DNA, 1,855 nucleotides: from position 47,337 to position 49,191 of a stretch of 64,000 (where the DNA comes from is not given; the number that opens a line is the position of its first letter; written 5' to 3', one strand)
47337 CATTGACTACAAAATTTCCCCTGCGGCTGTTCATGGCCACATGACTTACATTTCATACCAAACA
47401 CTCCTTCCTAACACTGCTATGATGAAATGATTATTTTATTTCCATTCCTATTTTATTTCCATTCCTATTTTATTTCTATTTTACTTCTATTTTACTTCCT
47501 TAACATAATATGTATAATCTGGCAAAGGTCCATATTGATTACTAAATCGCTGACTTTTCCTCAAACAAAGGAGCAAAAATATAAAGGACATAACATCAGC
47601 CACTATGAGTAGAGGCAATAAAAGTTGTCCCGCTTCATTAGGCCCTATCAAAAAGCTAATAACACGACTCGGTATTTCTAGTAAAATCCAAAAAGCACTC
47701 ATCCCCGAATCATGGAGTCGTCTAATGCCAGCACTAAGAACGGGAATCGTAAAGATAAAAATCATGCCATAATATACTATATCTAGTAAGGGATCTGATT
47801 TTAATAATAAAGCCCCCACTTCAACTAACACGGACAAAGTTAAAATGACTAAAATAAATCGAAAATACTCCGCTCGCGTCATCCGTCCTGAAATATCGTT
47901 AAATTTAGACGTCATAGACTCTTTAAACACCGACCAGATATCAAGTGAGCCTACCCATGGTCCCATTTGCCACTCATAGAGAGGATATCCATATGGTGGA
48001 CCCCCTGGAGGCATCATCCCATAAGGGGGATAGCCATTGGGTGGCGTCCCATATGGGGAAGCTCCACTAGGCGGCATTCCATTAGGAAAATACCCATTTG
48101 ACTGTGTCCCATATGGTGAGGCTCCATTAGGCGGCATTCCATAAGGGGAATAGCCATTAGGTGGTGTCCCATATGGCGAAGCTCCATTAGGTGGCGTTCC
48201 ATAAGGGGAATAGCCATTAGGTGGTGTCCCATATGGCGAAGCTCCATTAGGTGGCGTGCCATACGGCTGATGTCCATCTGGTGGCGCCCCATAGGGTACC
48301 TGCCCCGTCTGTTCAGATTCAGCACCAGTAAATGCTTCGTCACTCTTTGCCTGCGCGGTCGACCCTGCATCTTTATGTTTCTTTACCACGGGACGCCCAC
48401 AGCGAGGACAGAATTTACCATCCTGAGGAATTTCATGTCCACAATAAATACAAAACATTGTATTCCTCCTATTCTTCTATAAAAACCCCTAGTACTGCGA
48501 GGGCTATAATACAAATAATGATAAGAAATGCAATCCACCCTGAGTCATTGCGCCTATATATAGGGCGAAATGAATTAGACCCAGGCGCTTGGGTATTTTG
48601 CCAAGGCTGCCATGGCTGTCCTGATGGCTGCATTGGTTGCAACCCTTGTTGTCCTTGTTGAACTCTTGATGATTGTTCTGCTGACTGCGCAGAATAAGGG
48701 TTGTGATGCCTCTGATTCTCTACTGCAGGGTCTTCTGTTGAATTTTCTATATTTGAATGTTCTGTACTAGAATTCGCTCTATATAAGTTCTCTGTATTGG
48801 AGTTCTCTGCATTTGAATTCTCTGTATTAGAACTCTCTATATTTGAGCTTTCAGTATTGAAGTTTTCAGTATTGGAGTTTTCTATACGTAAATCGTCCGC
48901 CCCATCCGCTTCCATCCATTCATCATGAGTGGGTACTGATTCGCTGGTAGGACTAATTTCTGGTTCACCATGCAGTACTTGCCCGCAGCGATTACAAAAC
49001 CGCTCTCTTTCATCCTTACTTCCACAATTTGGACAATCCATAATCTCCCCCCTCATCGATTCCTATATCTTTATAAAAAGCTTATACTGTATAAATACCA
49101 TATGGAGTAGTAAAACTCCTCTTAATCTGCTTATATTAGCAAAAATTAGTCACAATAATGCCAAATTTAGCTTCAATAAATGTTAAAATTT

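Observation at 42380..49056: Tandem cluster of six zinc-ribbon / hypervariable-linker membrane proteins (four DUF805-type) around a GH3 lipoprotein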

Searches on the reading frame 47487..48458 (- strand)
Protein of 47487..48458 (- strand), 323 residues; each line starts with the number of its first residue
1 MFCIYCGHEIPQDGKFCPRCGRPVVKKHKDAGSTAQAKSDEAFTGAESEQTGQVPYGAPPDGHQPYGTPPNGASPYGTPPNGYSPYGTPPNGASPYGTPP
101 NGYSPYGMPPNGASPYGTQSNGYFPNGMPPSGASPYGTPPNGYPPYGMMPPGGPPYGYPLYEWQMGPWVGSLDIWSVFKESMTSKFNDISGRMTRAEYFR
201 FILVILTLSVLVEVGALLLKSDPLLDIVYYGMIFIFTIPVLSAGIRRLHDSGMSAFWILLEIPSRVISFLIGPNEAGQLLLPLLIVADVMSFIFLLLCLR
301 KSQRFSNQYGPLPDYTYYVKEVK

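Call 3: search_protein_families(library=pfam, proteins=[window:47487-48458:-], max_evalue=0.01)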
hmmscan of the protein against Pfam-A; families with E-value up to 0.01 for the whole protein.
window:47487-48458:- (323 aa): 4 families
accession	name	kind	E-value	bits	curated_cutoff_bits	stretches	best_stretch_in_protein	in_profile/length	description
PF05656.20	DUF805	-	5.4e-15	56.3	25.7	1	188-311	3-111/111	Protein of unknown function (DUF805)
PF13240.11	Zn_Ribbon_1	-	2.4e-06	27.6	25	1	2-24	1-23/23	zinc-ribbon domain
PF12773.13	DZR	-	6.6e-05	23.4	27.3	1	3-25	1-23/45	Double zinc ribbon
PF02095.21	Extensin_1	-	0.0046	17.2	105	1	54-159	24-129/171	Extensin-like protein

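Call 4: search_protein_families(library=ncbifam, proteins=[window:47487-48458:-], max_evalue=0.01)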
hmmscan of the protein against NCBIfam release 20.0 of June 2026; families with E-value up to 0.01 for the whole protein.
window:47487-48458:- (323 aa): 0 families

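Call 68: search_protein_families(library=padloc, proteins=[window:47487-48458:-], max_evalue=0.01)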
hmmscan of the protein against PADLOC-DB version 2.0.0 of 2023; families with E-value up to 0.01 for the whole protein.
window:47487-48458:- (323 aa): 0 families

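Call 69: search_protein_families(library=phrogs, proteins=[window:47487-48458:-], max_evalue=0.001)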
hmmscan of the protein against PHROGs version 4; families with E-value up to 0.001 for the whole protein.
window:47487-48458:- (323 aa): 2 families
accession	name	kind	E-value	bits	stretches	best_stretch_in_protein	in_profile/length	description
phrog_12855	-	moron, auxiliary metabolic gene and host takeover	2.3e-06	27.7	0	178-263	69-166/333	membrane protein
phrog_2546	-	unknown function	2.7e-05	25.5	1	1-35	1-35/180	-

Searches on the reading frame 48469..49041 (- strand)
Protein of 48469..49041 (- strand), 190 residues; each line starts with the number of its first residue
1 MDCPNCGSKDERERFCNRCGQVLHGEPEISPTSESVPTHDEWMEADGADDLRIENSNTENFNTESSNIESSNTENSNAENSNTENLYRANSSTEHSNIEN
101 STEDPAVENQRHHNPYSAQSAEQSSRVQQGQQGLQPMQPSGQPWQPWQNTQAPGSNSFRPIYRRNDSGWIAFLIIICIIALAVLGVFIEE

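Call 3: search_protein_families(library=pfam, proteins=[window:48469-49041:-], max_evalue=0.01)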
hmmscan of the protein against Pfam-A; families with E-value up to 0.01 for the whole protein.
window:48469-49041:- (190 aa): 3 families
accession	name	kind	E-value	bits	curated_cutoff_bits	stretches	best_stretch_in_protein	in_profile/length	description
PF13248.11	Zn_ribbon_3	-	5.4e-05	22.9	27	1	3-23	5-26/26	zinc-ribbon domain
PF08271.17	Zn_Ribbon_TF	-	0.0029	17.6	29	1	2-23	2-29/43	TFIIB zinc-binding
PF13240.11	Zn_Ribbon_1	-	0.0031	17.7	25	1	3-21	2-21/23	zinc-ribbon domain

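Call 4: search_protein_families(library=ncbifam, proteins=[window:48469-49041:-], max_evalue=0.01)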
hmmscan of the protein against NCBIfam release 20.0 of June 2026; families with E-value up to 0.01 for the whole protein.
window:48469-49041:- (190 aa): 0 families

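Call 68: search_protein_families(library=padloc, proteins=[window:48469-49041:-], max_evalue=0.01)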
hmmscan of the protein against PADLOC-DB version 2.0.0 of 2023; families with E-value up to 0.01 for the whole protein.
window:48469-49041:- (190 aa): 1 family
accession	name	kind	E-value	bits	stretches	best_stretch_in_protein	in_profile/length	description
PDLC02872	DpdF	-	0.0016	15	1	31-126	74-167/859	DpdF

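Call 69: search_protein_families(library=phrogs, proteins=[window:48469-49041:-], max_evalue=0.001)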
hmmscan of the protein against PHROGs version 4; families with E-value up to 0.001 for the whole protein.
window:48469-49041:- (190 aa): 0 families
